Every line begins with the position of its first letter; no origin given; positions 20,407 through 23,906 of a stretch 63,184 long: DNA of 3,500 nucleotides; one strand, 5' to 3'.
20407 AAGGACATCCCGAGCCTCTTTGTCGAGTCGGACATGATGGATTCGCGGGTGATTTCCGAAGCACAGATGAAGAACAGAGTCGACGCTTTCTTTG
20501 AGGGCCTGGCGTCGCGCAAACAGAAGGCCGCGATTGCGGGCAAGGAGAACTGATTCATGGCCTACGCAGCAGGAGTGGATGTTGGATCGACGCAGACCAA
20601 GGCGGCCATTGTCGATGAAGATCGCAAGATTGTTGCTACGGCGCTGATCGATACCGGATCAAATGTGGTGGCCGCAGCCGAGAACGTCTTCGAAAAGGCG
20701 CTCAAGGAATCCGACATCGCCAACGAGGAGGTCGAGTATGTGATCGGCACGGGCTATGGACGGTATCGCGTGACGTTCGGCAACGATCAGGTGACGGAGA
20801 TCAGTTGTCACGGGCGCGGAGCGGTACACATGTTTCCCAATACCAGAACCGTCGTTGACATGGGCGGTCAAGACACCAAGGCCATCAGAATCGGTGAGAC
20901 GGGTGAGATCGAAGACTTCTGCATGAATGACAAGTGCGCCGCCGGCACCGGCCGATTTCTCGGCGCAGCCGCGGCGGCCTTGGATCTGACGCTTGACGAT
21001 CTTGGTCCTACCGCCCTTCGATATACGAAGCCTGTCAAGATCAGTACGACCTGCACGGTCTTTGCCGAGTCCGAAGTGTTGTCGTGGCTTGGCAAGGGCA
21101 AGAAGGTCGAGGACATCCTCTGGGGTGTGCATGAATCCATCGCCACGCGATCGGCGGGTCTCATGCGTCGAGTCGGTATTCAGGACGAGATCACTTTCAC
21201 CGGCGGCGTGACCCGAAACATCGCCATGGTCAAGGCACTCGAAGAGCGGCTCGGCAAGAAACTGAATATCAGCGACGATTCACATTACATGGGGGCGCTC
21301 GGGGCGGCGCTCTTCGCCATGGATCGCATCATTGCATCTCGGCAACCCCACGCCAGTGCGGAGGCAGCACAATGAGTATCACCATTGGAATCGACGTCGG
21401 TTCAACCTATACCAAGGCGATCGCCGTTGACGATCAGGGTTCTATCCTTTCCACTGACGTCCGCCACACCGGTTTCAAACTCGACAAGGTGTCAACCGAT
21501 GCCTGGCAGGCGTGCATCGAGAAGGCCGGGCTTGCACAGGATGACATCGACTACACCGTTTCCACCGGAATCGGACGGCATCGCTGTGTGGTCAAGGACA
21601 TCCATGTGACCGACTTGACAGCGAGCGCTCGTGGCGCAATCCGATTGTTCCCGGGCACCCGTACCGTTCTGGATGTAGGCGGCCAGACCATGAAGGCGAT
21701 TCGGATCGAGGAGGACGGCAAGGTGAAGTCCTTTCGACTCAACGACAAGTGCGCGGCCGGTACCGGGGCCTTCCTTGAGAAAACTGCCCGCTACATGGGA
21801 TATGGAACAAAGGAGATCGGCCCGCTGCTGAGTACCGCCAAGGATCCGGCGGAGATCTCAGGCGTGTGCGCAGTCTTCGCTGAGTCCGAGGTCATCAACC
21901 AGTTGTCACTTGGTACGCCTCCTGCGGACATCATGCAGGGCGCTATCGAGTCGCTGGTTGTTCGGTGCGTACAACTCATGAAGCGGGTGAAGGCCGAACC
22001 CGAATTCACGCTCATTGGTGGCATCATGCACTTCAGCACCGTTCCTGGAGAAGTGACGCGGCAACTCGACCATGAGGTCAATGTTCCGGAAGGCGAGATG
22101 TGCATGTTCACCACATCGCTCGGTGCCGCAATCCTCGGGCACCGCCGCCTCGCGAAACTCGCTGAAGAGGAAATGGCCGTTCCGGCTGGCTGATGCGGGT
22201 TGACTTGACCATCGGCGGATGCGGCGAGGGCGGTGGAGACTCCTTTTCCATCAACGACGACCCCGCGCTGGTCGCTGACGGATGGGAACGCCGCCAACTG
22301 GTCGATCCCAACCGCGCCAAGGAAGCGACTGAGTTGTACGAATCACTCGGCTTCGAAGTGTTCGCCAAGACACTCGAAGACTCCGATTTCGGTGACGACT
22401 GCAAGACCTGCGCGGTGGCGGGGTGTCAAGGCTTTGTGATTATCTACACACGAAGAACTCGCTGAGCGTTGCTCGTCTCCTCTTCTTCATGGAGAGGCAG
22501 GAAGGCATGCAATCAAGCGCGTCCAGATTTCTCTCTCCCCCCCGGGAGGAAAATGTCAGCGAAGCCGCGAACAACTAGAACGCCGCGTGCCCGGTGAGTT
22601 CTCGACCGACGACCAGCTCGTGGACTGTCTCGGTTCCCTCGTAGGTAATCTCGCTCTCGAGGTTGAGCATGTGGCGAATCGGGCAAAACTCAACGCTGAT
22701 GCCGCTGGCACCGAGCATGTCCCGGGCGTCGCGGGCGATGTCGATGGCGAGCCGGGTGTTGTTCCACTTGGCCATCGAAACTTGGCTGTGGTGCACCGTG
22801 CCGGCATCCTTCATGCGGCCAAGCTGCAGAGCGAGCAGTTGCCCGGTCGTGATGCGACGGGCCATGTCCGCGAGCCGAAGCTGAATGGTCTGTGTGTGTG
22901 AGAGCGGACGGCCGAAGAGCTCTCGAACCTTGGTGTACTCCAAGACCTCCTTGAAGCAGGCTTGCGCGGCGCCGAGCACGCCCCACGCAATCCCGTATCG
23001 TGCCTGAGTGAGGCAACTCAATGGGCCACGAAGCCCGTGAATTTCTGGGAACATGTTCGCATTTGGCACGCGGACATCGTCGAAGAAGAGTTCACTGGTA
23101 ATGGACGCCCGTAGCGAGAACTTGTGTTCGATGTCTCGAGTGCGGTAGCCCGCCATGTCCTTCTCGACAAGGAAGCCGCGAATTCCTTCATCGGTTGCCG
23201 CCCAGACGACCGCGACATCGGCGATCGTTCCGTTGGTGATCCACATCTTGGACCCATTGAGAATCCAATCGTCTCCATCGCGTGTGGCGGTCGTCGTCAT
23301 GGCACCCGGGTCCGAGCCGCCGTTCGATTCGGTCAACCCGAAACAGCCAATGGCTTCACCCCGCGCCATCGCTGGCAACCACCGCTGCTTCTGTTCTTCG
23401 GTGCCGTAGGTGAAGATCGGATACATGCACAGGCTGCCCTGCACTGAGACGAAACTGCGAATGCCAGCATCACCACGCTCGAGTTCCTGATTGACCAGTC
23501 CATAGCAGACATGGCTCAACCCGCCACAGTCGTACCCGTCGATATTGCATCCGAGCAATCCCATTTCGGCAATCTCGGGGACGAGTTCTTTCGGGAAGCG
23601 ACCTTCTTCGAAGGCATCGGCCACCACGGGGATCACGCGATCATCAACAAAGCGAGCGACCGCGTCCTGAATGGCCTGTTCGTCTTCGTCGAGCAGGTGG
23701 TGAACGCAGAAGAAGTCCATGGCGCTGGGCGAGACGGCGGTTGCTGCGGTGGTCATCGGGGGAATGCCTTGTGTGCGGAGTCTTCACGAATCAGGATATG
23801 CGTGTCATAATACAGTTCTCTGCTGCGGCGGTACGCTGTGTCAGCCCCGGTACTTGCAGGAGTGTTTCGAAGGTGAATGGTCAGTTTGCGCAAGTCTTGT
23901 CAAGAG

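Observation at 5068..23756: All-in-one, translationally coupled operon for anaerobic aromatic/alicyclic acyl-CoA degradation with non-canonical additions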

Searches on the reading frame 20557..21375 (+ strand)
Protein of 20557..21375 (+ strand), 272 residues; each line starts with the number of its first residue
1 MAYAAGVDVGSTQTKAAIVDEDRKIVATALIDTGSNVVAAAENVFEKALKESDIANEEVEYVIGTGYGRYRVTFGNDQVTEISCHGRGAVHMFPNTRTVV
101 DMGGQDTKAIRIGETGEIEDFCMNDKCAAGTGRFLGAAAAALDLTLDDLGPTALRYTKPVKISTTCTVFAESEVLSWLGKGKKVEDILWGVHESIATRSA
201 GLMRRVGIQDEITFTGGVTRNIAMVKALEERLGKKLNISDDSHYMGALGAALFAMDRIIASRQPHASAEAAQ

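Call 6: search_protein_families(library=pfam, proteins=[window:20557-21375:+], max_evalue=0.001)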
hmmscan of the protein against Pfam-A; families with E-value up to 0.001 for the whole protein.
window:20557-21375:+ (272 aa): 2 families
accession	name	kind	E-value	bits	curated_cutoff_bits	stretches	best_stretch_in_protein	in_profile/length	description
PF01869.26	BcrAD_BadFG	-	3.6e-64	217.3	31.5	1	6-254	2-271/271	BadF/BadG/BcrA/BcrD ATPase family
PF05378.19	Hydant_A_N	-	0.00033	20.9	25.2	1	6-63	3-61/176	Hydantoinase/oxoprolinase N-terminal region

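Call 8: search_protein_families(library=ncbifam, proteins=[window:20557-21375:+], max_evalue=0.00001)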
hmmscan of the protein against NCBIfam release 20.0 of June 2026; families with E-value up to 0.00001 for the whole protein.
window:20557-21375:+ (272 aa): 6 families
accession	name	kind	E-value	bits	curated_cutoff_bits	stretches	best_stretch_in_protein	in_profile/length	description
TIGR00241.1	CoA_E_activ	domain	6.9e-81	271.4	125.4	1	4-252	2-247/248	acyl-CoA dehydratase activase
TIGR02259.1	benz_CoA_red_A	equivalog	2.3e-64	217.8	578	1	58-254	229-432/432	benzoyl-CoA reductase subunit A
TIGR03192.1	benz_CoA_bzdQ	equivalog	1.3e-52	179.1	380.2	1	4-255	34-287/293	benzoyl-CoA reductase, bzd-type, subunit Q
TIGR02261.1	benz_CoA_red_D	equivalog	4.3e-40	137.5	312.85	1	4-253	3-261/262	benzoyl-CoA reductase subunit D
TIGR03286.1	methan_mark_15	hypoth_equivalog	4.6e-38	131.2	455.75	1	4-254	146-401/404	methanogenesis marker 15 protein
NF009842.0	PRK13317.1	equivalog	3.2e-07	30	234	0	142-254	158-272/277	type II pantothenate kinase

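Call 17: search_solved_structures(query=window:20557-21375:+, max_evalue=0.001)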
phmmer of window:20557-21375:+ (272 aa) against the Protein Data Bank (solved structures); distinct sequences matched with E-value up to 0.001: 5.
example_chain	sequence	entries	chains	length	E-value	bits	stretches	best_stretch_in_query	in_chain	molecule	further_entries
9gai_D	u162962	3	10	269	4.5e-122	409.4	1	1-262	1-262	3-methylbenzoyl-CoA reductase alpha subunit MbdQ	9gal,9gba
4eht_A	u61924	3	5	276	8.8e-66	225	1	3-262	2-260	Activator of 2-hydroxyisocaproyl-CoA dehydratase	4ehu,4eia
1hux_A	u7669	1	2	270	1.2e-64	221.2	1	3-266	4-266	ACTIVATOR OF (R)-2-HYDROXYGLUTARYL-COA DEHYDRATASE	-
9gai_C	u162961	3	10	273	2.1e-51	177.9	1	1-257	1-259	3-methylbenzoyl-CoA reductase delta subunit MbdP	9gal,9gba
7yyl_E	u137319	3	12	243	7.1e-37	130.3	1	5-255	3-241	Putative CoA-substrate-specific enzyme activase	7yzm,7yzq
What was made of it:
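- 20557..21375 (+): G12: reductase ATPase subunit, MbdQ-like. PDB 9gai_D (MbdQ) scores 409 bits (call 17).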

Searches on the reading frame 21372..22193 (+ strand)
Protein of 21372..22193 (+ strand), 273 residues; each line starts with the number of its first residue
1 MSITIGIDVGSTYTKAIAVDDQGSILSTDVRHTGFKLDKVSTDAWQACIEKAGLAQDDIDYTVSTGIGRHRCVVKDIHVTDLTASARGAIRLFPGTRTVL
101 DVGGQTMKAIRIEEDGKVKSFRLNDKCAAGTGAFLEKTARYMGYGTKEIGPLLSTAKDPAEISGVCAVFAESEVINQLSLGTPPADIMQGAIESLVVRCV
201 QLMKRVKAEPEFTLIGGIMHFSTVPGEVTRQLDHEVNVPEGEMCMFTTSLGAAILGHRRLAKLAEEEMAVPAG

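Call 6: search_protein_families(library=pfam, proteins=[window:21372-22193:+], max_evalue=0.001)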
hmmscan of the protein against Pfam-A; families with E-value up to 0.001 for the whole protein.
window:21372-22193:+ (273 aa): 2 families
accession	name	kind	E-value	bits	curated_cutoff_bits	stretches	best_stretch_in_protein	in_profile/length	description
PF01869.26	BcrAD_BadFG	-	7.7e-51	173.6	31.5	1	5-237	1-249/271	BadF/BadG/BcrA/BcrD ATPase family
PF00370.27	FGGY_N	-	3.7e-05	23.9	28.8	0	4-39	2-37/245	FGGY family of carbohydrate kinases, N-terminal domain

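Call 8: search_protein_families(library=ncbifam, proteins=[window:21372-22193:+], max_evalue=0.00001)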
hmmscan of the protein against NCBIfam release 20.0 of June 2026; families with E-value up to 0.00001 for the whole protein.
window:21372-22193:+ (273 aa): 5 families
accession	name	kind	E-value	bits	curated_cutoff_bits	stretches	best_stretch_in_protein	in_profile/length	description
TIGR00241.1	CoA_E_activ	domain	2.4e-55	187.8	125.4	1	3-255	1-248/248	acyl-CoA dehydratase activase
TIGR02261.1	benz_CoA_red_D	equivalog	1.1e-42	146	312.85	1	3-216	2-218/262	benzoyl-CoA reductase subunit D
TIGR03192.1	benz_CoA_bzdQ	equivalog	1.1e-37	130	380.2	1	3-259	33-289/293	benzoyl-CoA reductase, bzd-type, subunit Q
TIGR02259.1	benz_CoA_red_A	equivalog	1.8e-37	129.1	578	1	42-230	213-403/432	benzoyl-CoA reductase subunit A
TIGR03286.1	methan_mark_15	hypoth_equivalog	9.7e-25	87.4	455.75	1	3-255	145-400/404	methanogenesis marker 15 protein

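Call 18: search_solved_structures(query=window:21372-22193:+, max_evalue=0.001)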
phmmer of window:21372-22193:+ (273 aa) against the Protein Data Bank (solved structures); distinct sequences matched with E-value up to 0.001: 5.
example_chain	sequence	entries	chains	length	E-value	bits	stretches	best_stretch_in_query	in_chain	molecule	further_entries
9gai_C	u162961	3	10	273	7.3e-82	278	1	2-263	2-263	3-methylbenzoyl-CoA reductase delta subunit MbdP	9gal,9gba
9gai_D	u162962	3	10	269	2.4e-46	161.6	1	2-256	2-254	3-methylbenzoyl-CoA reductase alpha subunit MbdQ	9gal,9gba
4eht_A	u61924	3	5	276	3.6e-42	148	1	4-258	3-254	Activator of 2-hydroxyisocaproyl-CoA dehydratase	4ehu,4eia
1hux_A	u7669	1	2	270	9.4e-40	140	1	3-264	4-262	ACTIVATOR OF (R)-2-HYDROXYGLUTARYL-COA DEHYDRATASE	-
7yyl_E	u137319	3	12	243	3.5e-25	92.3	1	5-256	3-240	Putative CoA-substrate-specific enzyme activase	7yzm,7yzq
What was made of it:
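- Two heterologous ATPase subunits match MbdQ and MbdP (calls 17, 18).
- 21372..22193 (+): G13: reductase ATPase subunit, MbdP-like. PDB 9gai_C (MbdP) scores 278 bits (call 18).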

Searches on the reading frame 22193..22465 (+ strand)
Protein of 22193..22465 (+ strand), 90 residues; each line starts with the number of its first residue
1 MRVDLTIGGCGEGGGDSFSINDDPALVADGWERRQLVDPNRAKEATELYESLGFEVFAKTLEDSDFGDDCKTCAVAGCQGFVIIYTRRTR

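Call 6: search_protein_families(library=pfam, proteins=[window:22193-22465:+], max_evalue=0.001)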
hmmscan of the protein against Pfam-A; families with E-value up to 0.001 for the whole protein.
window:22193-22465:+ (90 aa): 0 families

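Call 8: search_protein_families(library=ncbifam, proteins=[window:22193-22465:+], max_evalue=0.00001)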
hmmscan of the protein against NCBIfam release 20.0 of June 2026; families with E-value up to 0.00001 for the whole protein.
window:22193-22465:+ (90 aa): 0 families

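Call 42: search_protein_families(library=pfam, proteins=[window:22193-22465:+], max_evalue=10)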
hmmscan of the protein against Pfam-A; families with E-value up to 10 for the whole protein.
window:22193-22465:+ (90 aa): 0 families

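Call 90: search_protein_representatives(protein=window:22193-22465:+)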
Query: 90 residues. Proteins with E-value up to 0.001 (for the whole library): 460; up to 1e-10: 101; up to 1e-30: 0. The best 150 are listed.
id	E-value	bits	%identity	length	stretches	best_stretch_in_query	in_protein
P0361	8.7e-20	86.9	60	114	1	16-88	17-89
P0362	1.3e-19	86.3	54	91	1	13-88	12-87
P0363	2.7e-19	85.3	51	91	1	12-90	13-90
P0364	4.5e-19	84.6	56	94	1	17-89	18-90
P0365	4.9e-19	84.5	55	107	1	18-90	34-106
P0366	8.4e-19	83.7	54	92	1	11-88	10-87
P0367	9.4e-19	83.6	61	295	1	19-87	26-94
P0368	1.3e-18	83.1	53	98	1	10-88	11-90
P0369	1.4e-18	83.0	51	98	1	12-89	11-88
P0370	1.6e-18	82.9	55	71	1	22-90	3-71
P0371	4.8e-18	81.3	48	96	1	4-88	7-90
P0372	8.6e-18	80.5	57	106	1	20-90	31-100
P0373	1.1e-17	80.2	54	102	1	8-88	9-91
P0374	1.2e-17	80.0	52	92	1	9-88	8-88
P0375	1.5e-17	79.7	54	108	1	20-89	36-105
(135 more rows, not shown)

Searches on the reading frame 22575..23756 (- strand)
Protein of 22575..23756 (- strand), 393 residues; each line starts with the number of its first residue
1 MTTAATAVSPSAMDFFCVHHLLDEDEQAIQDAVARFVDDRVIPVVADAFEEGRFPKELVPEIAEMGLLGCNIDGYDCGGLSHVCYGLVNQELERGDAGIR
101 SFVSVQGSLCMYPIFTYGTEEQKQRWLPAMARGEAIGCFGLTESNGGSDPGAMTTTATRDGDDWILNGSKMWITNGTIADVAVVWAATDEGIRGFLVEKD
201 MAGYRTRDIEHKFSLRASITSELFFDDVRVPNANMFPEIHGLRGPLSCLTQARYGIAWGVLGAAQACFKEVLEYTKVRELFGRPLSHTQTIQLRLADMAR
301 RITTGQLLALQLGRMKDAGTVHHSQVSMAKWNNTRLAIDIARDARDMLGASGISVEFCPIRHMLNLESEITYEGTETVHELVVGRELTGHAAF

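Call 6: search_protein_families(library=pfam, proteins=[window:22575-23756:-], max_evalue=0.001)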
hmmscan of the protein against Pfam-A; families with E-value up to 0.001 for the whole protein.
window:22575-23756:- (393 aa): 4 families
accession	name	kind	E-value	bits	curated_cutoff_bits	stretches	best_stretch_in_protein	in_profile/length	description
PF02771.21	Acyl-CoA_dh_N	-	5.5e-35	120.6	22.9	1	24-134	2-113/113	Acyl-CoA dehydrogenase, N-terminal domain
PF00441.29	Acyl-CoA_dh_1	-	4.7e-31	108.4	22.4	1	241-387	3-149/150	Acyl-CoA dehydrogenase, C-terminal domain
PF02770.24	Acyl-CoA_dh_M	-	6.3e-27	94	33.3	1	138-228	1-97/97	Acyl-CoA dehydrogenase, middle domain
PF08028.16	Acyl-CoA_dh_2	-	9.2e-10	39.4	22.7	1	255-354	2-111/134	Acyl-CoA dehydrogenase, C-terminal domain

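Call 8: search_protein_families(library=ncbifam, proteins=[window:22575-23756:-], max_evalue=0.00001)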
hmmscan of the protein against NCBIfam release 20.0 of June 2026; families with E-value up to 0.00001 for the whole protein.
window:22575-23756:- (393 aa): 20 families
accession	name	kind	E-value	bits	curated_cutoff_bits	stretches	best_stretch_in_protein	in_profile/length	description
NF042972.1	AcrlCoAredClosAcrC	equivalog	7.1e-73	245.4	640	1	22-387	5-376/378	acryloyl-CoA reductase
NF052270.1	Staph_DH_FadE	equivalog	2.8e-65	220.6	600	1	14-393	13-399/400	acyl-CoA dehydrogenase FadE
NF045552.1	GlutCoADH_Des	equivalog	5e-64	216.9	470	1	22-383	5-375/387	glutaryl-CoA dehydrogenase Acd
NF058590.1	AcCoDHFadEBacil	equivalog_domain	1.3e-53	182.4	600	1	22-303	21-307/586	acyl-CoA dehydrogenase FadE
NF043006.1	CyhCrbnylCoADH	equivalog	7.2e-51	173.3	650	1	24-389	6-377/380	cyclohexane-1-carbonyl-CoA dehydrogenase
TIGR03207.1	cyc_hxne_CoA_dh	equivalog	2.5e-49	168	575.35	1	22-385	1-369/372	cyclohexanecarboxyl-CoA dehydrogenase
NF053553.1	prodigi_MBC_PigA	equivalog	2.6e-48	165.1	500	1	22-387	5-379/381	prodigiosin MBC biosynthesis dehydrogenase PigA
NF045652.1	ProlPCPDhRedW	equivalog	7.2e-44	150.1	650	1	25-354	3-341/376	L-prolyl-[peptidyl-carrier protein] dehydrogenase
NF042439.1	SulpropCoADesulf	equivalog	2.2e-43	148.5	600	1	33-362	4-344/379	3-sulfinopropanoyl-CoA desulfinase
NF002885.1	PRK03354.1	equivalog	7.8e-33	114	540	1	45-386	29-372/378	crotonobetainyl-CoA dehydrogenase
NF008997.0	PRK12341.1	equivalog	1.8e-30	106.3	537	1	45-387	29-376/382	acyl-CoA dehydrogenase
TIGR03204.1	pimC_large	equivalog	5.8e-22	78.1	623.85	1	24-300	6-289/395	pimeloyl-CoA dehydrogenase large subunit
NF007000.1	PRK09463.1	subfamily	1.4e-19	69.9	600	1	51-181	71-211/726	acyl-CoA dehydrogenase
NF009586.0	PRK13026.1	subfamily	1.4e-16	60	608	1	115-157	172-214/777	acyl-CoA dehydrogenase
TIGR03203.1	pimD_small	equivalog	4.4e-15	55.6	652.7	1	50-303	34-290/378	pimeloyl-CoA dehydrogenase small subunit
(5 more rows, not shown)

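Call 64: search_solved_structures(query=window:22575-23756:-, max_evalue=1e-40)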
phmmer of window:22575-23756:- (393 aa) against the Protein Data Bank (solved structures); distinct sequences matched with E-value up to 1e-40: 51.
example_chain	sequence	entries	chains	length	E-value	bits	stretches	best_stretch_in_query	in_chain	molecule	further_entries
3swo_A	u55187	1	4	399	2.8e-132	444.6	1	11-393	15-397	Glutaryl-CoA dehydrogenase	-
2eba_A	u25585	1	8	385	6.4e-129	433.5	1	13-393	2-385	Putative glutaryl-CoA dehydrogenase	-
3sf6_A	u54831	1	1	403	6e-128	430.3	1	11-393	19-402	Glutaryl-CoA dehydrogenase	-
1sir_A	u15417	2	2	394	1.3e-112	379.8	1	18-393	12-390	Glutaryl-CoA dehydrogenase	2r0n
1siq_A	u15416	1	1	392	1.3e-112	379.8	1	18-393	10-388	Glutaryl-CoA dehydrogenase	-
2r0m_A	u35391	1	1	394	3.5e-112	378.4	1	18-393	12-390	Glutaryl-CoA dehydrogenase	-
3gnc_A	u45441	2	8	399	1.1e-108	366.9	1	19-393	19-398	Glutaryl-CoA dehydrogenase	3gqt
3eom_A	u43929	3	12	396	1.1e-108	366.9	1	19-393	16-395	Glutaryl-CoA dehydrogenase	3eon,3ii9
3d6b_A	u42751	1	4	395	1.2e-108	366.8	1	20-393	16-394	Glutaryl-CoA dehydrogenase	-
4w9u_A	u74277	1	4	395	3.3e-105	355.5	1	14-393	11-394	Acyl-CoA dehydrogenase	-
4l1f_A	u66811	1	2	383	1.6e-68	234.7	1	22-387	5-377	Acyl-CoA dehydrogenase domain protein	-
2ix5_A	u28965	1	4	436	9.6e-68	232.1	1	3-393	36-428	ACYL-COENZYME A OXIDASE 4, PEROXISOMAL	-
2ix6_A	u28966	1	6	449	1.1e-67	232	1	3-393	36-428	ACYL-COENZYME A OXIDASE 4, PEROXISOMAL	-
1jqi_A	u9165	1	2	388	7.9e-65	222.5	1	22-386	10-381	short chain acyl-CoA dehydrogenase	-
5ol2_C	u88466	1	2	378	1.2e-64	221.9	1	27-387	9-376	Acyl-CoA dehydrogenase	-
3mpi_A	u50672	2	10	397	1.2e-54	189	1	22-386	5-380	Glutaryl-CoA dehydrogenase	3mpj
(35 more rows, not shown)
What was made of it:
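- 22575..23756 (-): Glutaryl-CoA dehydrogenase of the canonical decarboxylating type, convergent with the operon. The best PDB matches are GCDHs at 445, 434 and 380 bits; the non-decarboxylating Desulfococcus enzyme 3mpi scores 189 (call 64).
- GcdH is the canonical type (call 64).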
